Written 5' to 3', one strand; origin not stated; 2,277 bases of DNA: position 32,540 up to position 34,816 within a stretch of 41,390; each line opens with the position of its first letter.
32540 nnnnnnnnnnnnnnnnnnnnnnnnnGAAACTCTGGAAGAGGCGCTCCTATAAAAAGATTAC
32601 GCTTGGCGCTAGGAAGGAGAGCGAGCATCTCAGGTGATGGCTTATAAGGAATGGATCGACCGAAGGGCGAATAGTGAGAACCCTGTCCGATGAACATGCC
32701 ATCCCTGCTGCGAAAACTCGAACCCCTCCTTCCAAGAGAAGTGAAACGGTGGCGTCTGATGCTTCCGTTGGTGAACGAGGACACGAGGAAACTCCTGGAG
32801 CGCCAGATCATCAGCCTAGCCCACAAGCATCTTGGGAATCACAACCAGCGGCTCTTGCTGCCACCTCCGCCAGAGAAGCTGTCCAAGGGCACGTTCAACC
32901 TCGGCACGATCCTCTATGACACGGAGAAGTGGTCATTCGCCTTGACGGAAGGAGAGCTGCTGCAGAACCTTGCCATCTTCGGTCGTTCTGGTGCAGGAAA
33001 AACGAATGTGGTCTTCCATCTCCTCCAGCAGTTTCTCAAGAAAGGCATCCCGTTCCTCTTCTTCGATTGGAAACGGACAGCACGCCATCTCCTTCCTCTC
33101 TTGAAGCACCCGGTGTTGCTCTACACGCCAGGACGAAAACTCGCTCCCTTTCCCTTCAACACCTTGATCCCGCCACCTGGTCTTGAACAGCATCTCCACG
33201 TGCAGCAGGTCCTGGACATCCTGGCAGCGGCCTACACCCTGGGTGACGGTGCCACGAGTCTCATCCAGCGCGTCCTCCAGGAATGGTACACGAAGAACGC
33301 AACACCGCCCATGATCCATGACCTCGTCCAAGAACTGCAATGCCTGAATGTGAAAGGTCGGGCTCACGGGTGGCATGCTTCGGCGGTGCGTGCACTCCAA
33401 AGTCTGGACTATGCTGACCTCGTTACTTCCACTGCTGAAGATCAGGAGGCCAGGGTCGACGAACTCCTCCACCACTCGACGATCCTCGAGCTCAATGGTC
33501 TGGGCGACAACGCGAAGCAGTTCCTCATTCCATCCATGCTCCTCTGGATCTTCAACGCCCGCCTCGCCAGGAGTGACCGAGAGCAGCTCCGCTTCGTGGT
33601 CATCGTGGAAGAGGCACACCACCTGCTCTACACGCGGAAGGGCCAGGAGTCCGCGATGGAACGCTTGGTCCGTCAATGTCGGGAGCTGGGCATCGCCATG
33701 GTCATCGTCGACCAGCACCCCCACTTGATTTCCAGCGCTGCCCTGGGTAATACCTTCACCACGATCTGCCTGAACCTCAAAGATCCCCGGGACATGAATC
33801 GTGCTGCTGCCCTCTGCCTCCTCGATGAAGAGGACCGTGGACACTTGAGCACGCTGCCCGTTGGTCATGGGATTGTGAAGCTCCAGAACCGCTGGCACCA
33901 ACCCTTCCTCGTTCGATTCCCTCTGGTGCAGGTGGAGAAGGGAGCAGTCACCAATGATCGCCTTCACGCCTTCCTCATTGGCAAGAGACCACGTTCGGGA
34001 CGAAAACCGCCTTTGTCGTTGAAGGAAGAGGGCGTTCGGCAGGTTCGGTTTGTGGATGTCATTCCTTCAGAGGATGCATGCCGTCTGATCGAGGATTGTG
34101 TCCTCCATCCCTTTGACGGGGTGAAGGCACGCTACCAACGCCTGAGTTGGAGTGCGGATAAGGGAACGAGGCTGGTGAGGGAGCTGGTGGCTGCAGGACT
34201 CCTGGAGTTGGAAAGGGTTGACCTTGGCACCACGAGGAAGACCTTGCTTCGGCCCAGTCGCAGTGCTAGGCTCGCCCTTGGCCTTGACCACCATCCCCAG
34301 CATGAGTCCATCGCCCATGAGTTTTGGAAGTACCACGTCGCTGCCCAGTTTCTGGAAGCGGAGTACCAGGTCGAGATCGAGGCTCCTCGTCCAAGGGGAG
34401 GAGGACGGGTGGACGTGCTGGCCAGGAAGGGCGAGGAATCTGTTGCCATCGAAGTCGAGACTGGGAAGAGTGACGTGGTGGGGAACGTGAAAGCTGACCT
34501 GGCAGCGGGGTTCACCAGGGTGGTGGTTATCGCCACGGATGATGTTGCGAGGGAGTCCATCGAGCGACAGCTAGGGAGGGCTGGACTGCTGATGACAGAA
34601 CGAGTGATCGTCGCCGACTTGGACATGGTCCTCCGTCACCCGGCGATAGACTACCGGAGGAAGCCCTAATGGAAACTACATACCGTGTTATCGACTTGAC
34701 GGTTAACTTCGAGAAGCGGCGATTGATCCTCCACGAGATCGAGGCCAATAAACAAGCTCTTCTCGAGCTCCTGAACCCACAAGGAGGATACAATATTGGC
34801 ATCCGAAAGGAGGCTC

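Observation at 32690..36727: Four-gene, stop/start-overlapping operon on the island: candidate undescribed defence or DNA-processing system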

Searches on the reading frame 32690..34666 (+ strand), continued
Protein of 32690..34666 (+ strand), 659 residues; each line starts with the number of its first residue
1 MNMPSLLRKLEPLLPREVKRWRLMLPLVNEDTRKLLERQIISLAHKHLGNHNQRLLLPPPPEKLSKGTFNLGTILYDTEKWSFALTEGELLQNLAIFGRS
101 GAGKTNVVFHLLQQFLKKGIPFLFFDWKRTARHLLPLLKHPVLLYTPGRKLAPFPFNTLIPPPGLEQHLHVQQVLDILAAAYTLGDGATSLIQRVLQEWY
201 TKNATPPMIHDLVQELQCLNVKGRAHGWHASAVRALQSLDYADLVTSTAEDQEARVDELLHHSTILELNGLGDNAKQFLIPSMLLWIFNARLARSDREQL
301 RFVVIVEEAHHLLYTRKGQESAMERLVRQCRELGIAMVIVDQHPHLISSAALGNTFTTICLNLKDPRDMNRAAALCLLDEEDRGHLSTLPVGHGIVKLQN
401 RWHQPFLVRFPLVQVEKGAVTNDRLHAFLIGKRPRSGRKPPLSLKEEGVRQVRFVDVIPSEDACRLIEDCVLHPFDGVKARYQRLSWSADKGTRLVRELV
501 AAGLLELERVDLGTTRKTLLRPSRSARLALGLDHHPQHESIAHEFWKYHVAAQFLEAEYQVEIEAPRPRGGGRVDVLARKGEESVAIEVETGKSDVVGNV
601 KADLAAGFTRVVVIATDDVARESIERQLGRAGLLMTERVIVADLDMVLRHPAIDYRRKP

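Call 33: search_protein_families(library=pfam, proteins=[L008:6086-6994:-, L008:5555-6064:-, L008:6994-7656:-, L008:5014-5349:+, L014:630-1214:+, L012:7567-7995:+, L011:6802-7575:+, L017:2582-3448:+, L039:6947-7504:+, L039:7600-7995:+], max_evalue=0.05)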
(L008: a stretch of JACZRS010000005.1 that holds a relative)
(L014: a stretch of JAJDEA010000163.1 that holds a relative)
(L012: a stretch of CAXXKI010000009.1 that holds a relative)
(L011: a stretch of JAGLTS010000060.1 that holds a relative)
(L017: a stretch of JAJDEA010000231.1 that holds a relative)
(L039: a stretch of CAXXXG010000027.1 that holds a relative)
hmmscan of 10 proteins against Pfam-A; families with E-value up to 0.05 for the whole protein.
L008:6086-6994:- (303 aa): 0 families

L008:5555-6064:- (170 aa): 0 families

L008:6994-7656:- (221 aa): 0 families

L008:5014-5349:+ (112 aa): 1 family
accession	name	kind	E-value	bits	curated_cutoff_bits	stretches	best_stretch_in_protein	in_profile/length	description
PF11171.13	DUF2958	-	0.0016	19.2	21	1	38-93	38-93/111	Protein of unknown function (DUF2958)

L014:630-1214:+ (195 aa): 10 families
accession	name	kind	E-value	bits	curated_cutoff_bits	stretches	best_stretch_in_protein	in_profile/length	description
PF13551.12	HTH_29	-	0.00027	21.4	28.1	0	142-172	22-51/64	Winged helix-turn helix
PF14947.12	HTH_45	-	0.00038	20.9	25.5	0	24-90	12-73/77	Winged helix-turn-helix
PF12802.13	MarR_2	-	0.0023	18.5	27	0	28-60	16-50/61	MarR family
PF08100.18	Dimerisation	-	0.007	16.6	25.6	1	23-82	33-90/93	O-methyltransferase dimerisation domain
PF13412.12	HTH_24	-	0.007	16.4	21.9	0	31-59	18-46/48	Winged helix-turn-helix DNA-binding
PF24033.1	DUF7342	-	0.0074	16.7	31.6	1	15-74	2-59/150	Family of unknown function (DUF7342)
PF09339.16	HTH_IclR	-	0.0097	16.1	22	0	24-43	12-31/52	IclR helix-turn-helix domain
PF25213.1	HVO_A0261_N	-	0.011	16.1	35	0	15-88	8-76/86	HVO_A0261 N-terminal domain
PF24409.1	wHTH-PRTase_assc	-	0.018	15.5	27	0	23-60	3-41/83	wHTH-PRTase associated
PF22194.2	F-93_WHD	-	0.018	15.5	28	0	41-79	26-62/62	F-93, winged-helix domain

L012:7567-7995:+ (143 aa): 0 families

L011:6802-7575:+ (258 aa): 9 families
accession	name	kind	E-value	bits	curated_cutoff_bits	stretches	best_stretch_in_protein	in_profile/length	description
PF01555.25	N6_N4_Mtase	-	5.5e-37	128.3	26.7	1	24-229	1-220/221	DNA methylase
PF08241.18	Methyltransf_11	-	3.7e-07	31.1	21.2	1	72-88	78-94/95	Methyltransferase domain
PF13649.12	Methyltransf_25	-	1.4e-05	26.1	27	0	194-234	1-43/97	Methyltransferase domain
PF01170.24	UPF0020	-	7.1e-05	23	22.3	0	18-43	114-141/197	RMKL-like, methyltransferase domain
PF13847.12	Methyltransf_31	-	0.00034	20.8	27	0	7-95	58-115/145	Methyltransferase domain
PF02086.21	MethyltransfD12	-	0.0018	18.5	22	0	190-235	20-65/253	D12 class N6 adenine-specific DNA methyltransferase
PF01209.24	Ubie_methyltran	-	0.006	16.4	20.1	0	71-96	133-158/233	ubiE/COQ5 methyltransferase family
PF03602.21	Cons_hypoth95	-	0.024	14.7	24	0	8-43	96-133/182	Conserved hypothetical protein 95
PF02384.22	N6_Mtase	-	0.036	13.8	20.4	0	7-45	109-146/311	N-6 DNA Methylase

L017:2582-3448:+ (289 aa): 2 families
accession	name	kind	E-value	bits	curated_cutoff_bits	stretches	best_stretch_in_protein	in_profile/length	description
PF18818.7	MPTase-PolyVal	-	1.6e-38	132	27.5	1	155-271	14-126/126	Zincin-like metallopeptidase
PF08401.16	ArdcN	-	2.6e-32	112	22.6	1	8-116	2-123/123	N-terminal domain of anti-restriction factor ArdC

L039:6947-7504:+ (186 aa): 4 families
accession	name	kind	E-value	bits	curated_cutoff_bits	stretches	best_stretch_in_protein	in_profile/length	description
PF12840.13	HTH_20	-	1.6e-05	25.2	27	1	27-47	17-37/51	Helix-turn-helix domain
PF13411.12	MerR_1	-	0.0031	18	21.6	0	29-72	1-39/69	MerR HTH family regulatory protein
PF25213.1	HVO_A0261_N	-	0.0031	17.8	35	0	12-81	7-71/86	HVO_A0261 N-terminal domain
PF13412.12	HTH_24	-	0.019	15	21.9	0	29-50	18-39/48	Winged helix-turn-helix DNA-binding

L039:7600-7995:+ (132 aa): 2 families
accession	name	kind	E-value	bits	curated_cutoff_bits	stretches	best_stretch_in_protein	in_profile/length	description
PF24525.1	TTC3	-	0.0077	16.1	27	0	87-126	13-52/250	TTC3, helical domain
PF20667.3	Sec10_N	-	0.022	15.3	27.4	0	88-131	19-62/118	Exocyst complex component Sec10, N-terminal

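Call 60: search_protein_families(library=pfam, alignment_id=A4, max_evalue=0.001)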
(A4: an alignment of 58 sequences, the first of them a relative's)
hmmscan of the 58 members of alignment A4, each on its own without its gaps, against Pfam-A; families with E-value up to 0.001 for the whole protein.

A. member 1, L002:9939-10220:+ (94 aa): 0 families

B. families by the number of members that match (of 58 scanned): 41 families (the first 25 are shown)
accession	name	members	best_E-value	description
PF05066.19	HARE-HTH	3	4.3e-16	HB1, ASXL, restriction endonuclease HTH domain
PF01555.25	N6_N4_Mtase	2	1.3e-40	DNA methylase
PF13191.12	AAA_16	2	1.2e-05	AAA ATPase domain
PF07693.20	KAP_NTPase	1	1.6e-50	KAP family P-loop domain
PF00239.26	Resolvase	1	9.4e-35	Resolvase, N terminal domain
PF01839.29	FG-GAP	1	1.3e-34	FG-GAP repeat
PF20586.3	DUF6788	1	4.1e-30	Family of unknown function (DUF6788)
PF00589.27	Phage_integrase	1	3.8e-23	Phage integrase family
PF14312.12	FG-GAP_2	1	3.2e-20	FG-GAP repeat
PF07508.19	Recombinase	1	8.3e-17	Recombinase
PF01966.28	HD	1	3.7e-12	HD domain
PF19974.5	TCAD9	1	4.1e-12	Ternary complex associated domain 9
PF01381.28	HTH_3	1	7.3e-12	Helix-turn-helix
PF13560.12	HTH_31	1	2.6e-11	Helix-turn-helix domain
PF13408.12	Zn_ribbon_recom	1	5.6e-11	Recombinase zinc beta ribbon domain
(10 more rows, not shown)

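Call 61: search_protein_families(library=padloc, alignment_id=A4, max_evalue=0.00001)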
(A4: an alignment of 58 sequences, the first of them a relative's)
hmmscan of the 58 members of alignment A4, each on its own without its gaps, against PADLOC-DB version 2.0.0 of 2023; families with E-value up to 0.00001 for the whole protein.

A. member 1, L002:9939-10220:+ (94 aa): 0 families

B. families by the number of members that match (of 58 scanned): 71 families (the first 25 are shown)
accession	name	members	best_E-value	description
PDLC03371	MTase_II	2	1.5e-28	Type II methyltransferase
PDLC03216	MTase_II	2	2.7e-22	Type II methyltransferase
PDLC03299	MTase_II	2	2.7e-22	Type II methyltransferase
PDLC03230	MTase_II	2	5.3e-21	Type II methyltransferase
PDLC03353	MTase_II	2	5.4e-21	Type II methyltransferase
PDLC03738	oMTase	2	2.8e-20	orphan methyltransferase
PDLC03350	MTase_II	2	4.1e-16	Type II methyltransferase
PDLC03265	MTase_II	2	1.1e-11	Type II methyltransferase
PDLC03302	MTase_II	2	1.9e-11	Type II methyltransferase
PDLC03305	MTase_II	2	1.1e-08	Type II methyltransferase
PDLC04134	mad2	2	3.7e-08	mads_2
PDLC03321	MTase_II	2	5.7e-08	Type II methyltransferase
PDLC03279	MTase_II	2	7.5e-07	Type II methyltransferase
PDLC03238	MTase_II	2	1e-06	Type II methyltransferase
PDLC02210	QatA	1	8.2e-208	-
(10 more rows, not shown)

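Call 71: search_protein_families(library=pfam, proteins=[L008:5555-6064:-], max_evalue=0.05)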
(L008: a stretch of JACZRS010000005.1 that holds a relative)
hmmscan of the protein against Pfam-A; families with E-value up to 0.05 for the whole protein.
L008:5555-6064:- (170 aa): 0 families

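Call 76: search_dna_similar(query=window:32690-34666:+, collection=plasmids, mode=protein, max_evalue=0.00001, max_rows=15)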
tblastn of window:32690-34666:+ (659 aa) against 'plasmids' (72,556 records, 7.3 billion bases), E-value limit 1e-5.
Records with a match: 17; places in all: 17; records where one place covers at least 80% of the query: 0.
Best place of each record, by identity: <60% 17.
By first word of the organism name: Lactococcus 5; Rhodococcus 2; Streptomyces 2; Nonomuraea 1; Exiguobacterium 1; Kocuria 1; Bacillus 1; Treponema 1; Photobacterium 1; Embleya 1; and 1 more.
By predicted mobility (MOB-suite, as given by PLSDB): non-mobilizable 6; mobilizable 6; conjugative 5.
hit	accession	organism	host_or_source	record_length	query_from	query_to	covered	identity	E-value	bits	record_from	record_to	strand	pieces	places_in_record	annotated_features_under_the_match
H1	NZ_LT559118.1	Nonomuraea gerenzanensis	-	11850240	67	420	54%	26.3%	3e-12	78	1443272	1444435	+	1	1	none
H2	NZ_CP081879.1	Exiguobacterium acetylicum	Environment,soil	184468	77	438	55%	23.8%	2e-17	94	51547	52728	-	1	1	ATP-binding protein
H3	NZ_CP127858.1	Kocuria rosea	single cell culture,deep sea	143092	84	401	48%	26.7%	2e-10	72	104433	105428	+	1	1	DUF87 domain-containing protein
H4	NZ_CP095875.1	Bacillus sp. PGP15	-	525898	68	409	52%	24.2%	6e-18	96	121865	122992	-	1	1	ATP-binding protein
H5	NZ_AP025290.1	Treponema saccharophilum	-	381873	70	418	53%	23.6%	1e-13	82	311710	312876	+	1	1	DUF87 domain-containing protein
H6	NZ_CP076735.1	Photobacterium damselae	fish,whole organism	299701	71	410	52%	24.0%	1e-11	76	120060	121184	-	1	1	ATP-binding protein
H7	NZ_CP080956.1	Rhodococcus opacus PD630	cell culture,environmental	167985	90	414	49%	24.6%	6e-12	77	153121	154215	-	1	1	DUF87 domain-containing protein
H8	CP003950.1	Rhodococcus opacus PD630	-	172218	90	414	49%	24.6%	6e-12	77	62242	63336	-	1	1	hypothetical protein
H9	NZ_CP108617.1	Streptomyces avidinii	-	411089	82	419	51%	23.4%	1e-16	92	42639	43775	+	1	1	DUF87 domain-containing protein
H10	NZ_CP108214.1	Streptomyces sp. NBC_00105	-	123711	89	414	49%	24.3%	5e-10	71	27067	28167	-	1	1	DUF87 domain-containing protein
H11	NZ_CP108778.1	Embleya sp. NBC_00896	-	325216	89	411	49%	24.4%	8e-16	89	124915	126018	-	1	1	DUF87 domain-containing protein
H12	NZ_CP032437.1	Lactococcus cremoris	Dairy Fermentation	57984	65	409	52%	22.2%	3e-8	65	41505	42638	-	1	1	ATP-binding protein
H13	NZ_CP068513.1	Lactococcus cremoris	Whole organism,Dairy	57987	65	409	52%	22.2%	3e-8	65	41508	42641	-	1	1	ATP-binding protein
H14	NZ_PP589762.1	Lactococcus sp.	Bacterial culture,Dairy environment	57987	65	409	52%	22.2%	3e-8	65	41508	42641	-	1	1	ATP-binding protein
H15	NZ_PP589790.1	Lactococcus sp.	Bacterial culture,Dairy environment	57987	65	409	52%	22.2%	3e-8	65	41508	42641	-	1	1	ATP-binding protein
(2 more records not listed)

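Call 104: find_related_loci(query=A1, collection=viral_contigs, flank=10000)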
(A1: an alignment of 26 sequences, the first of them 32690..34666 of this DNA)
Query A1 (659 aa) in viral_contigs; peptide patterns used: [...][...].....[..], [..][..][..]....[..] (x = any residue, [..] = any of these).
55 stretches matched a pattern, but none encodes a relative of the query by tblastn (E <= 1e-3).

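Call 105: search_dna_similar(query=window:32690-34666:+, collection=phages, mode=protein, max_evalue=0.00001, max_rows=10)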
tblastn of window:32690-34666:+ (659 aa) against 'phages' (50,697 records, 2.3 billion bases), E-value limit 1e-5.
Records with a match: 2; places in all: 2; records where one place covers at least 80% of the query: 0.
Best place of each record, by identity: <60% 2.
By first word of the organism name: Bacteriophage 2.
By host as written in the record: - 2.
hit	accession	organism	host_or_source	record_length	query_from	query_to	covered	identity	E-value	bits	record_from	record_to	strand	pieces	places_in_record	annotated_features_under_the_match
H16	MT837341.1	Bacteriophage sp.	human fecal samples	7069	96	409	48%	22.8%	8e-13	78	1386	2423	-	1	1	record has no annotation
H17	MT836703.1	Bacteriophage sp.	human fecal samples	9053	96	355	39%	22.5%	7e-9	66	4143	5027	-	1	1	record has no annotation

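Call 110: search_protein_families(library=pfam, proteins=[L008:5555-6064:-], max_evalue=10)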
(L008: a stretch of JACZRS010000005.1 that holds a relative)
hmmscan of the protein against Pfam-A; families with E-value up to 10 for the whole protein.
L008:5555-6064:- (170 aa): 0 families

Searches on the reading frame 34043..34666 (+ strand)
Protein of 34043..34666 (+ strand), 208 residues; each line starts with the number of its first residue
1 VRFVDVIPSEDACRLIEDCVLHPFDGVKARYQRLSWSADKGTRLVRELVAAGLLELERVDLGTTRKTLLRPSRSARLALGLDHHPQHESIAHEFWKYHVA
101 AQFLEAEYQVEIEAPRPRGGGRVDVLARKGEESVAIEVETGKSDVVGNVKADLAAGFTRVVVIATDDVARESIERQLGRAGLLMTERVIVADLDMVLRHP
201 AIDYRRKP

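Call 87: search_solved_structures(query=A6, max_evalue=10, show_alignments=3)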
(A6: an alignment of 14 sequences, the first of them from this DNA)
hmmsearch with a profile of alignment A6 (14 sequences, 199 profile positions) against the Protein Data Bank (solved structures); distinct sequences matched with E-value up to 10: 2.
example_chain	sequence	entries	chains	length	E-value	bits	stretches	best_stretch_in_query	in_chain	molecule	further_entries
4r5q_A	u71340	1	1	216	0.13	14.7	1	88-143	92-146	CRISPR-associated exonuclease, Cas4 family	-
6wmr_Z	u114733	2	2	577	0.25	13.8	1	117-147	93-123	RNA polymerase sigma factor RpoD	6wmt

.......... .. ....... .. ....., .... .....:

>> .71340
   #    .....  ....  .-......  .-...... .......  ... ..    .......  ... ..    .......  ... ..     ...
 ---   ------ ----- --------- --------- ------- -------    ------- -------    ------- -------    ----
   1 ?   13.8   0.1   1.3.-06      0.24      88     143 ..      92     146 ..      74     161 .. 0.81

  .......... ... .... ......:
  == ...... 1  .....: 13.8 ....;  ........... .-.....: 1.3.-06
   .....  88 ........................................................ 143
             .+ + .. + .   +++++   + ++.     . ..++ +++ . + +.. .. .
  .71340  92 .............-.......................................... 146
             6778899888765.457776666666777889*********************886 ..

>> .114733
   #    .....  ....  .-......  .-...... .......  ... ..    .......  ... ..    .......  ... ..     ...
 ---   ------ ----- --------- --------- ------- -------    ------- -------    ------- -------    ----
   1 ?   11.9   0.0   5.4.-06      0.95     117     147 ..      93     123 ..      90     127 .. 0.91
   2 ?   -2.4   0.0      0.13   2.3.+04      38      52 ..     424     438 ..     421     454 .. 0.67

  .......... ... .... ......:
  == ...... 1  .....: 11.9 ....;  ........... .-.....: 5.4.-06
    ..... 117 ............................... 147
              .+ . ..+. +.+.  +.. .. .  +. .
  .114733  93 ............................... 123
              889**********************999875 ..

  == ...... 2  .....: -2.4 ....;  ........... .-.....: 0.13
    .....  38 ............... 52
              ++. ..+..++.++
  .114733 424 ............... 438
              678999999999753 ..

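Call 88: search_protein_families(library=pfam, alignment_id=A6, max_evalue=1)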
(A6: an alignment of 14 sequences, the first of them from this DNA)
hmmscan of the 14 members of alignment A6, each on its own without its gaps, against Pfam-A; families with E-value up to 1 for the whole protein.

A. member 1, seq(208 aa): 3 families
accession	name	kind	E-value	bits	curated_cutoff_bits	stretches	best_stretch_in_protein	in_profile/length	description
PF06054.18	CoiA_nuc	-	0.061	13.9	20.3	1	88-138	1-51/158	Competence protein CoiA, nuclease-like domain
PF06071.19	YchF-GTPase_C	-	0.15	12.7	27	1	140-194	21-77/84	Protein of unknown function (DUF933)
PF18743.7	AHJR-like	-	0.19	11.7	26.1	1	122-144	44-66/123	REase_AHJR-like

B. families by the number of members that match (of 14 scanned): 17 families
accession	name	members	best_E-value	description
PF18743.7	AHJR-like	7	0.0065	REase_AHJR-like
PF06054.18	CoiA_nuc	4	0.0022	Competence protein CoiA, nuclease-like domain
PF08011.17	PDDEXK_9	3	0.047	PD-(D/E)XK nuclease superfamily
PF04471.18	Mrr_cat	2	0.0076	Restriction endonuclease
PF24538.1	DUF7599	2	0.048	Domain of unknown function (DUF7599)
PF23336.1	HTH_TbsP_C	1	0.006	Transcriptional regulator TbsP-like, C-terminal HTH domain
PF04023.20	FeoA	1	0.022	FeoA domain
PF21557.3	RhaB_D2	1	0.059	Alpha-L-rhamnosidase, domain D2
PF01870.24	Hjc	1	0.068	Archaeal holliday junction resolvase (hjc)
PF20758.2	2B_soluble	1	0.092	2B protein soluble domain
PF09981.14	DUF2218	1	0.1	Uncharacterized protein conserved in bacteria (DUF2218)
PF01177.27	Asp_Glu_race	1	0.1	Asp/Glu/Hydantoin racemase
PF09157.17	TruB-C_2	1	0.11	Pseudouridine synthase II TruB, C-terminal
PF00142.24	Fer4_NifH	1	0.13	4Fe-4S iron sulfur cluster binding proteins, NifH/frxC family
PF01206.22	TusA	1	0.14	Sulfurtransferase TusA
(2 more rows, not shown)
